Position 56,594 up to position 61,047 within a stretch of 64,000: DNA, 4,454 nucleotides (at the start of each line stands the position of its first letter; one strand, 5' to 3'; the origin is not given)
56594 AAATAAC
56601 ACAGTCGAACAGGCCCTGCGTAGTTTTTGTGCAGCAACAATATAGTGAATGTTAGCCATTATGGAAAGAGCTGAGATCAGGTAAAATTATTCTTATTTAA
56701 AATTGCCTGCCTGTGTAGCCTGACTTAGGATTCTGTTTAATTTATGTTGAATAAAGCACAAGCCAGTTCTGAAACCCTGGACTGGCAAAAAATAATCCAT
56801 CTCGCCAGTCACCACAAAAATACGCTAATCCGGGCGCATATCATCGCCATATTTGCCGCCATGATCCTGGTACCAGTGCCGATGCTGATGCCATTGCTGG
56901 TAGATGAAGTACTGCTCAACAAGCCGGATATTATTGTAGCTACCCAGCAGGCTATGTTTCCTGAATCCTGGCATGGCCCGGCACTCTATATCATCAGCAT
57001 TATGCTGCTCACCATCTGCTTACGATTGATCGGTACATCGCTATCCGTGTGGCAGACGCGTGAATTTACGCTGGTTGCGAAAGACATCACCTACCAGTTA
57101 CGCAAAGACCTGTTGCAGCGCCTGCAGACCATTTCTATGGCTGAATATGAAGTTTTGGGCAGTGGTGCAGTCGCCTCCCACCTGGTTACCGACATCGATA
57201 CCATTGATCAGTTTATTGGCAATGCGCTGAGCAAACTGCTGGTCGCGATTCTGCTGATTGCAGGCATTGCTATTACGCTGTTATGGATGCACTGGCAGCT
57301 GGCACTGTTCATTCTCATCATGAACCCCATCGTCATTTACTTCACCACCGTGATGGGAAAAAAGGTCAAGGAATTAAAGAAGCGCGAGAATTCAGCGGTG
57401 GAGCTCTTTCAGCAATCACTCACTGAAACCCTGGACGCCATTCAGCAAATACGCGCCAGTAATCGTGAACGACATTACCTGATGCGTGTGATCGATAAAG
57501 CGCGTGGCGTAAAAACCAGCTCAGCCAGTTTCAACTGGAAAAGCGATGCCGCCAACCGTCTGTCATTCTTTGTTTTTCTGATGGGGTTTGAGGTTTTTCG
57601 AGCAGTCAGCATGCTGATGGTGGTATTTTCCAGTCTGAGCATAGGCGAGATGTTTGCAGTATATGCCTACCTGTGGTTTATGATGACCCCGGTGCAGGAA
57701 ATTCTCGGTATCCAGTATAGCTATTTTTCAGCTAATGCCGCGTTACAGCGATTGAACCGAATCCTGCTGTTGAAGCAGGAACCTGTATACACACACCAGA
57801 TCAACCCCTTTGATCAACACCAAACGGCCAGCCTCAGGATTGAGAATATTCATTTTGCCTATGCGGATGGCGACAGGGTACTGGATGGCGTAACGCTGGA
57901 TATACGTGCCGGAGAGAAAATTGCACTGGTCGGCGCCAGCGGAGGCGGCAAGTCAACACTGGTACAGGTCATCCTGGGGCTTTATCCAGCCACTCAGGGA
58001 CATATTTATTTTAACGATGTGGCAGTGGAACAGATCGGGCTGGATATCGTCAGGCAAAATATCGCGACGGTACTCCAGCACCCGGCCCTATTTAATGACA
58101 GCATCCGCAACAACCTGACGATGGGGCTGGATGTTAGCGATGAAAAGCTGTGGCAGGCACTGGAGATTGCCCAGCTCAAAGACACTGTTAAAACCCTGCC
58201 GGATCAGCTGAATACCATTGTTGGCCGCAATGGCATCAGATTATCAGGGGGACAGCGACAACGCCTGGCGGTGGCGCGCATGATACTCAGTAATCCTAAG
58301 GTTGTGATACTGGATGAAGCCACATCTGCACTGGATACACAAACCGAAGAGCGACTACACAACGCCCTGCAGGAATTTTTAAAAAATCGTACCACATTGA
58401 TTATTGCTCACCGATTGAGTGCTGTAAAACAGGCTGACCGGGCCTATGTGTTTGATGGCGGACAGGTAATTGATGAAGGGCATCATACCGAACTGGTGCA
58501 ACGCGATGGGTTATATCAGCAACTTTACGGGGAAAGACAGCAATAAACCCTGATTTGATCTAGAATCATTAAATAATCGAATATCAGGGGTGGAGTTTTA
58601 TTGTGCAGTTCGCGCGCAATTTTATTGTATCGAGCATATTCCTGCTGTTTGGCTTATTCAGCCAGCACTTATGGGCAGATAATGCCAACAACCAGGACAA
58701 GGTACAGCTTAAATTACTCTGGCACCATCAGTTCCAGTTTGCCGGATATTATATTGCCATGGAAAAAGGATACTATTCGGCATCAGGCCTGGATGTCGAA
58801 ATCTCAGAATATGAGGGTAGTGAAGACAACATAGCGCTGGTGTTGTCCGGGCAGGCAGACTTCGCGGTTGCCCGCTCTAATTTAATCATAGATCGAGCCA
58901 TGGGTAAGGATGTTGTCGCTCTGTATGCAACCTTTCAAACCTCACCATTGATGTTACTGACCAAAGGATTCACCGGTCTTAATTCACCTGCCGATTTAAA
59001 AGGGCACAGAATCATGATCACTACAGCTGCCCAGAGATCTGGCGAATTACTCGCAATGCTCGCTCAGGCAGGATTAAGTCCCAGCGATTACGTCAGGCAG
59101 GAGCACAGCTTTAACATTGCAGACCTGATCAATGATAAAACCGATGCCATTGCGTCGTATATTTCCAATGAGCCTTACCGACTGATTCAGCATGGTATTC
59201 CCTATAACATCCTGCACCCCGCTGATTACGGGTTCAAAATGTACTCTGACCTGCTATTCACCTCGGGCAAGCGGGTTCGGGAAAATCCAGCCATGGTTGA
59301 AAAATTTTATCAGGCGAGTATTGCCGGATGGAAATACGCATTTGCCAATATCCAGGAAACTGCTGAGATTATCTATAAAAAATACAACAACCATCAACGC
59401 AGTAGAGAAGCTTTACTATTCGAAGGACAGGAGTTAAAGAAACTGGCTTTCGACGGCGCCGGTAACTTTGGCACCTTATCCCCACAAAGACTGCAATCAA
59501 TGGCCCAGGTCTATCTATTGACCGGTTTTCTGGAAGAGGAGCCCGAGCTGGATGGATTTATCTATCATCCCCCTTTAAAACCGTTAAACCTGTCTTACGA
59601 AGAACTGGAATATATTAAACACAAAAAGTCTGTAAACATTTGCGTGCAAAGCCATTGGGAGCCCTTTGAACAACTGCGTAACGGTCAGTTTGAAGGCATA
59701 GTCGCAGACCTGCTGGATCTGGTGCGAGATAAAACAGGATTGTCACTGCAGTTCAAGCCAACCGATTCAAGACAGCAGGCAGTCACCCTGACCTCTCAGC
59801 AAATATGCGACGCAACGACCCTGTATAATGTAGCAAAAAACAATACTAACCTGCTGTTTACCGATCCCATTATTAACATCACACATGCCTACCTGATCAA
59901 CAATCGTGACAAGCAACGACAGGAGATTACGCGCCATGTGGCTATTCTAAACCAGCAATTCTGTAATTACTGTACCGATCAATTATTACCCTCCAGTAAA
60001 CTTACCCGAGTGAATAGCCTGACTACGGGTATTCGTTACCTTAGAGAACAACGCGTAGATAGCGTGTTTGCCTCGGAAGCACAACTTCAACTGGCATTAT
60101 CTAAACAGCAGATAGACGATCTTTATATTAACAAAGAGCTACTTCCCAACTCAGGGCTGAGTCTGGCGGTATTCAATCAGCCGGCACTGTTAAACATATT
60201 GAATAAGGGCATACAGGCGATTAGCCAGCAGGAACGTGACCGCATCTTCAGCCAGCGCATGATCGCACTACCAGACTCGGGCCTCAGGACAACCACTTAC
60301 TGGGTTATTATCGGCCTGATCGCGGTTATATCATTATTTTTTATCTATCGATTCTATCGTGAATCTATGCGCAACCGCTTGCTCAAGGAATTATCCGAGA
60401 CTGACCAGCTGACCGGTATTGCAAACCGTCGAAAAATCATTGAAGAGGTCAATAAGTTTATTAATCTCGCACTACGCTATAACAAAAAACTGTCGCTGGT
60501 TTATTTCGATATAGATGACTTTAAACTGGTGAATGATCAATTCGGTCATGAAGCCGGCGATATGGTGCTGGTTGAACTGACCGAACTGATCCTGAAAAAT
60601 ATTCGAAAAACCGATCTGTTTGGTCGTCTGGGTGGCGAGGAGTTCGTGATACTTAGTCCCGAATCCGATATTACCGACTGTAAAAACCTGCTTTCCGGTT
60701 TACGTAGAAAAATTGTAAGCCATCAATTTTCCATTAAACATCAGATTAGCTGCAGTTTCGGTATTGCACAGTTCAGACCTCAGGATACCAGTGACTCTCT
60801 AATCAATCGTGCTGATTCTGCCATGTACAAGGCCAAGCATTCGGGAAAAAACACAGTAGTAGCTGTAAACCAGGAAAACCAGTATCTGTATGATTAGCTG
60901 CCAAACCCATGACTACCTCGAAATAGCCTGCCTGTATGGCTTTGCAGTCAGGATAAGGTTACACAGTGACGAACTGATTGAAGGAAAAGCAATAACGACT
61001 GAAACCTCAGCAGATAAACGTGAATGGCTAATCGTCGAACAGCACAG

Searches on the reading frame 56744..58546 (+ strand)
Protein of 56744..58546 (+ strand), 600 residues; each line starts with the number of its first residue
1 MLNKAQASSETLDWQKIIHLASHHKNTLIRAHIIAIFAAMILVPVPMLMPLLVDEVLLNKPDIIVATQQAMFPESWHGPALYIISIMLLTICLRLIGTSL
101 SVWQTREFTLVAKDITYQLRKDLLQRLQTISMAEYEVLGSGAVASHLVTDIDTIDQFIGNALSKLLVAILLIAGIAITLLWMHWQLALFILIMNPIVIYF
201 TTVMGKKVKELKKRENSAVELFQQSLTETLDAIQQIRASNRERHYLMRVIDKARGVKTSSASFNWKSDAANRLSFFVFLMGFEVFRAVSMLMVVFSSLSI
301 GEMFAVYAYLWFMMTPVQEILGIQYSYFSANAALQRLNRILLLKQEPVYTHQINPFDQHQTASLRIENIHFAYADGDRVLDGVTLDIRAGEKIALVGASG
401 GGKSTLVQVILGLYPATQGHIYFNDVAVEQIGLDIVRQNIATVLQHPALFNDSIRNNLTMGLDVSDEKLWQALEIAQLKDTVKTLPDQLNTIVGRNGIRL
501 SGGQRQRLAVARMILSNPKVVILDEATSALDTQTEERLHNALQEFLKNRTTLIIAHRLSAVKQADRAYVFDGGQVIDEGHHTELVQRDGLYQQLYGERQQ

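Call 38: search_protein_families(library=ncbifam, proteins=[window:56744-58546:+], max_evalue=1e-10)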
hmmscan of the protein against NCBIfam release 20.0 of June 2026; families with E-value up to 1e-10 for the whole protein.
window:56744-58546:+ (600 aa): 178 families (the best 25 are shown)
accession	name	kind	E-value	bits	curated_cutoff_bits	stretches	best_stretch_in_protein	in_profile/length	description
TIGR02203.1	MsbA_lipidA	equivalog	1.4e-100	337.4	602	1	14-595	2-566/572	lipid A export permease/ATP-binding protein MsbA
TIGR02204.1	MsbA_rel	hypoth_equivalog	7.6e-92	308.8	780.4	1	82-594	60-571/576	ABC transporter, permease/ATP-binding protein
NF045513.1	HepA_fam_ABC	equivalog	7.7e-87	292.1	725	1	79-592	92-603/610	heterocyst formation ABC transporter subunit HepA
TIGR03796.1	NHLM_micro_ABC1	equivalog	6.8e-84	282.4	853.3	1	18-594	146-708/710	NHLP family bacteriocin export ABC transporter peptidase/permease/ATPase subunit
TIGR03375.1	type_I_sec_LssB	subfamily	1.8e-83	281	693.1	1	108-586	213-690/696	type I secretion system permease/ATPase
NF008381.0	PRK11176.1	equivalog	4.8e-80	269.6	867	1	81-595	69-576/582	lipid A ABC transporter ATP-binding protein/permease MsbA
TIGR01193.1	bacteriocin_ABC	subfamily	4.7e-78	263.4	523.85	1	80-595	194-706/708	peptide cleavage/export ABC transporter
NF008056.1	PRK10790.1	equivalog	5.2e-78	263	746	1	16-596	13-573/584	SmdB family multidrug efflux ABC transporter permease/ATP-binding protein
TIGR03797.1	NHLM_micro_ABC2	equivalog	3.9e-77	260.3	709.4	1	69-599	164-685/686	NHLP bacteriocin export ABC transporter permease/ATPase subunit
TIGR00958.1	3a01208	subfamily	2.4e-76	257.5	874.6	1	82-594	200-710/711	antigen peptide transporter 2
NF010178.0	PRK13657.1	equivalog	3.5e-76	256.9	733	1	19-594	12-566/588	glucan ABC transporter ATP-binding protein/ permease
TIGR02857.1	CydD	equivalog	9.2e-76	255.9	435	1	26-567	3-526/529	thiol reductant ABC exporter subunit CydD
TIGR01846.1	type_I_sec_HlyB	subfamily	1.6e-75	254.8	725.55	1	24-597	137-691/694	type I secretion system permease/ATPase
NF052233.1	CphA_assoc_ABC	equivalog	6.5e-74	249.6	880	1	6-597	164-742/766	cyanophycin metabolism-associated ABC transporter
NF008364.0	PRK11160.1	equivalog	1.8e-73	248.1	630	1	117-595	93-572/575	heme ABC transporter ATP-binding protein/permease CydC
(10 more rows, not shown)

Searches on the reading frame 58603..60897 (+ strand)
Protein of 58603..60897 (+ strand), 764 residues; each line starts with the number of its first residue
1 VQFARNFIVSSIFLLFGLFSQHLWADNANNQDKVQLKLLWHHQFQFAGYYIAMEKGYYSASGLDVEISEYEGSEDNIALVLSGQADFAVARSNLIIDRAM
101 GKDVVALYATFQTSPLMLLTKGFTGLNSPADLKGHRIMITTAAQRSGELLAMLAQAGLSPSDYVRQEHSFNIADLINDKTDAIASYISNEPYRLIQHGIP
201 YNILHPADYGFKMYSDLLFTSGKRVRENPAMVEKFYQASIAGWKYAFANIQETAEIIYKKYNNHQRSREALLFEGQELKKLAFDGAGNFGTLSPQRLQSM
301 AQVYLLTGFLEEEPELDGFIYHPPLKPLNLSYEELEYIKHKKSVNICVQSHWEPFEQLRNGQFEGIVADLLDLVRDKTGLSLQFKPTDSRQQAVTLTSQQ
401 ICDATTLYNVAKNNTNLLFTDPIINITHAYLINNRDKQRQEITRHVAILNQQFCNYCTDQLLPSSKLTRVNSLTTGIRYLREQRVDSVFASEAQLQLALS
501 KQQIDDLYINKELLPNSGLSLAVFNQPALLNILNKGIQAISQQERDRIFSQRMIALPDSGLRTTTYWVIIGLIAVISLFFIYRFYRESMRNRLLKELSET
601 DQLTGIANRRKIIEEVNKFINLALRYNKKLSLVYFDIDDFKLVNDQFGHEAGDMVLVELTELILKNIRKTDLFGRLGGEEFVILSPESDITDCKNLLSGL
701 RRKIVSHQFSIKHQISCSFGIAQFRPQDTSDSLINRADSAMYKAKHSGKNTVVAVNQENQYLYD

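Call 38: search_protein_families(library=ncbifam, proteins=[window:58603-60897:+], max_evalue=1e-10)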
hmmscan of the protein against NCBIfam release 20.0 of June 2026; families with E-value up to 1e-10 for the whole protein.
window:58603-60897:+ (764 aa): 20 families
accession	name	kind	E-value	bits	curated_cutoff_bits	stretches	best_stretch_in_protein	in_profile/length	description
NF038266.1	diguan_SiaD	equivalog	4.4e-46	157.3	290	1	585-751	79-251/252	biofilm regulation diguanylate cyclase SiaD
NF007135.0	PRK09581.1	equivalog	2e-45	155.4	474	1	580-755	272-455/457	PleD family two-component system response regulator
TIGR00254.1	GGDEF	domain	3.7e-43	147.1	37.4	1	595-754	2-166/168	diguanylate cyclase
NF007380.0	PRK09894.1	equivalog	1.1e-42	146.4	256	1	587-760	118-292/296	diguanylate cyclase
NF051473.1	DigCycDgcsShew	equivalog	2.5e-37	128.8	400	1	600-751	137-287/291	diguanylate cyclase DgcS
NF007423.1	PRK09966.1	equivalog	8e-36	123.7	325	1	590-745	231-390/390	diguanylate cyclase DgcN/YfiN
NF007298.0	PRK09776.1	equivalog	3.2e-33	114.7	1135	1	593-758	676-848/1111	diguanylate cyclase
NF047654.1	DiguCycDgcRLepto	equivalog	1.2e-31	109.7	500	1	581-753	116-294/295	diguanylate cyclase DgcR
NF007474.0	PRK10060.1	equivalog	1.8e-29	102.5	782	1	592-757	231-397/663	cyclic di-GMP phosphodiesterase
NF041606.1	dguan_cyc_DgcA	equivalog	7.2e-29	100.8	370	1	590-753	170-337/340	diguanylate cyclase DgcA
NF011955.1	PRK15426.1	equivalog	1.1e-27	96.5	408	1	564-757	363-563/564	cellulose biosynthesis regulator diguanylate cyclase DgcQ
NF040885.1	diguan_DgcJ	equivalog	1.3e-24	86.9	500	1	579-749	321-490/493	diguanylate cyclase DgcJ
NF007599.0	PRK10245.1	equivalog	1.1e-22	80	402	1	565-751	173-366/371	diguanylate cyclase AdrA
NF047872.1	GGDEF_GdpS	equivalog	1.2e-22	80.6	400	1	568-753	160-348/355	GGDEF domain-containing protein GdpS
NF045675.1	PhdiestaseDibA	equivalog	1.9e-22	79.4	980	1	592-755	197-364/623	phosphodiesterase DibA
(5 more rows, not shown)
